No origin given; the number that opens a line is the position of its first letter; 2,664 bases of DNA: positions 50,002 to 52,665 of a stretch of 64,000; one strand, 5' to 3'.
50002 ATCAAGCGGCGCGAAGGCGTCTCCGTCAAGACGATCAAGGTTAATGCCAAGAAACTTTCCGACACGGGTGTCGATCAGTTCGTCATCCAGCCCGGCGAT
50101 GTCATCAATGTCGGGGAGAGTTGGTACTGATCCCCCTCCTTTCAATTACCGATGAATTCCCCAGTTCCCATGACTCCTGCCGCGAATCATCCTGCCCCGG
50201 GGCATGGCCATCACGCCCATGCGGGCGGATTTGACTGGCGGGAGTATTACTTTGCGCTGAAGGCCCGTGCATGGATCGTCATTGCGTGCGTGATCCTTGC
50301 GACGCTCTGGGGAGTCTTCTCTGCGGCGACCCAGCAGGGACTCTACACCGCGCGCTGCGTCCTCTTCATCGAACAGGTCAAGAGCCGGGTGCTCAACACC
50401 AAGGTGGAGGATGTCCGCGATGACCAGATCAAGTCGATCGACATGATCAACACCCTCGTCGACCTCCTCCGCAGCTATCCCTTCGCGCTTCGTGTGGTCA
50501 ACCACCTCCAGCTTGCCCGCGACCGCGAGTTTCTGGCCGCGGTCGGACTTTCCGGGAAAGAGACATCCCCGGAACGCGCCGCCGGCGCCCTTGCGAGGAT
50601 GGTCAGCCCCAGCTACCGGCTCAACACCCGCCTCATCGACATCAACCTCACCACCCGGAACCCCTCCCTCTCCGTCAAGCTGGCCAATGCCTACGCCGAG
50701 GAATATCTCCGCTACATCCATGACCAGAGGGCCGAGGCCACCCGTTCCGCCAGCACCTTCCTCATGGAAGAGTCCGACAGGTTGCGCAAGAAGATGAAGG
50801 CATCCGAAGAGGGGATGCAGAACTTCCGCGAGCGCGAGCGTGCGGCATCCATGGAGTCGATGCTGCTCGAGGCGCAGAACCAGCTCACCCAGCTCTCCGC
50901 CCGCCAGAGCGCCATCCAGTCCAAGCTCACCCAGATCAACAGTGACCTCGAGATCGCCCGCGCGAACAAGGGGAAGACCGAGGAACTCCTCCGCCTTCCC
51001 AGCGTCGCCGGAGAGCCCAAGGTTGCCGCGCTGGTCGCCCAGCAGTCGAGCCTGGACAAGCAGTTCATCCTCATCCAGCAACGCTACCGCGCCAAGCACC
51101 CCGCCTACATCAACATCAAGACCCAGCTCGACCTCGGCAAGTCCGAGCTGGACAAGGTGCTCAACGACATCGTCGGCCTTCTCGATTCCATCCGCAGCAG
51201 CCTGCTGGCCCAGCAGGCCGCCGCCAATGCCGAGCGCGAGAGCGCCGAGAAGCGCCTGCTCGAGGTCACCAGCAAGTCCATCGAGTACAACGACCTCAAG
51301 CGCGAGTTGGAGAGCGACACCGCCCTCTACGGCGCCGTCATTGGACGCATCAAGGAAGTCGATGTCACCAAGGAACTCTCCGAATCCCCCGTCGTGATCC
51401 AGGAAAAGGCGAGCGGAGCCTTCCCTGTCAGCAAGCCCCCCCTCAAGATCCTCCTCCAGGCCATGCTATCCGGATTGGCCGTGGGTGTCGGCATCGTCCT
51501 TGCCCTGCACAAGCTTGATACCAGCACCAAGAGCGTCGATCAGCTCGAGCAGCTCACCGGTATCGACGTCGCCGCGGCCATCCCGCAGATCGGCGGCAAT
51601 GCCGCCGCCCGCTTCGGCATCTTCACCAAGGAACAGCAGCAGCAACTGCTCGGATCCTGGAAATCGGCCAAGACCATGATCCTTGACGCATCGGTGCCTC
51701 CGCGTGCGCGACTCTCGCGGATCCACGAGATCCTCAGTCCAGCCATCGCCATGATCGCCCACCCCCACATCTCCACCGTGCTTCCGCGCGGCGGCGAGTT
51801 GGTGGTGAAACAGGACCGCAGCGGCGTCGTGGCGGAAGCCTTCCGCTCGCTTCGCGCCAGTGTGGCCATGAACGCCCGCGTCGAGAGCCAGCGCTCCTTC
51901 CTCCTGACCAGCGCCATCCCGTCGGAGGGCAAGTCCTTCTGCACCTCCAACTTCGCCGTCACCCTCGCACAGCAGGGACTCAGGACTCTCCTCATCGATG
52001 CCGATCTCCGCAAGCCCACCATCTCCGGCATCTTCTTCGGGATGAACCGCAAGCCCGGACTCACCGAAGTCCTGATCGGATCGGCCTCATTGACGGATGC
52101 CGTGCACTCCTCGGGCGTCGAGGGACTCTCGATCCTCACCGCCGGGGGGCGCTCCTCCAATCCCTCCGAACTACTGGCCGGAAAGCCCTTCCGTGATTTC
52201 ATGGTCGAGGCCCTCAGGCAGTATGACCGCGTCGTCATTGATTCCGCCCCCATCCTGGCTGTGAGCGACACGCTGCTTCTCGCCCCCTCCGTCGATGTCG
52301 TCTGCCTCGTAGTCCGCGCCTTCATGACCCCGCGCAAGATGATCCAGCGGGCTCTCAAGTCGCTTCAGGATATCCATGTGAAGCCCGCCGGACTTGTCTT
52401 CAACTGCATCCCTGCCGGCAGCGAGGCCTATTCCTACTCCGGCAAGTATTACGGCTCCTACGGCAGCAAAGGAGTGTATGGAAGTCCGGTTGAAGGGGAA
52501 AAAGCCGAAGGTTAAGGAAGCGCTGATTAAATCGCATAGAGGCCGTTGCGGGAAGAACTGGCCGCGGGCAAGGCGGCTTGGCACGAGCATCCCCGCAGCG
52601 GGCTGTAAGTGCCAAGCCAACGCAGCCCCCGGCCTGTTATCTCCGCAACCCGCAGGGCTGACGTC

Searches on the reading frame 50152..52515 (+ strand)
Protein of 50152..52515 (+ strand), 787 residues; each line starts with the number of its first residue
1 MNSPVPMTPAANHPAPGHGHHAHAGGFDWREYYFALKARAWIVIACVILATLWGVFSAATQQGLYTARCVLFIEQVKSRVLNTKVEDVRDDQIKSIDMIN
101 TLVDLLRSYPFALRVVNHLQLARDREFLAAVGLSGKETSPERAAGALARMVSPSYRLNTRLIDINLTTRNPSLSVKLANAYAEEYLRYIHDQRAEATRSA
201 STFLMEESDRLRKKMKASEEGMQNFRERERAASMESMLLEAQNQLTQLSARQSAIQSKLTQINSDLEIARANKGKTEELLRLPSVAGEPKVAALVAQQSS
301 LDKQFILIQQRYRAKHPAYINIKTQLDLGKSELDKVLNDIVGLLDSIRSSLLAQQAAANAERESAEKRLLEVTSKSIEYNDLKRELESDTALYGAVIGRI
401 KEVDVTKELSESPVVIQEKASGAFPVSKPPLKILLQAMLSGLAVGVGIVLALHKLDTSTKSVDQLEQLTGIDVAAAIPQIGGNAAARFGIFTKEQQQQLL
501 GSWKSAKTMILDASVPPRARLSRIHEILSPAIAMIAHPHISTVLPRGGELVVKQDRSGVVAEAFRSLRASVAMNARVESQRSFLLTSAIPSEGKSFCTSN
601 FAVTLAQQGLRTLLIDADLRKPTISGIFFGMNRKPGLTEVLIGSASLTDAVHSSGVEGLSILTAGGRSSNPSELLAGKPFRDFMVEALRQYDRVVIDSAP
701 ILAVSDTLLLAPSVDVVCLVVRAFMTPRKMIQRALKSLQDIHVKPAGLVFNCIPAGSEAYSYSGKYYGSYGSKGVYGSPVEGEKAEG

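Call 60: search_protein_families(library=pfam, proteins=[window:50152-52515:+], max_evalue=0.01)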
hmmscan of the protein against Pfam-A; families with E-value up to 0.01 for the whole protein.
window:50152-52515:+ (787 aa): 5 families
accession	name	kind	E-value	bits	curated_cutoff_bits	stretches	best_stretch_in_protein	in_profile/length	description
PF13614.12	AAA_31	-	1e-08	35.8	27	1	593-717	14-144/177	AAA domain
PF02706.20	Wzz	-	1.8e-06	28.6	25.5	1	27-118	3-90/91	Chain length determinant protein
PF01656.29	CbiA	-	3.2e-05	24.3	25.4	1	592-730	10-54/125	CobQ/CobB/MinD/ParA nucleotide binding domain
PF10609.15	ParA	-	0.0013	18.7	27.1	1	593-633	16-56/246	NUBPL iron-transfer P-loop NTPase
PF13807.11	GNVR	-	0.0041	17.4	27.7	0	382-451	9-79/82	G-rich domain on putative tyrosine kinase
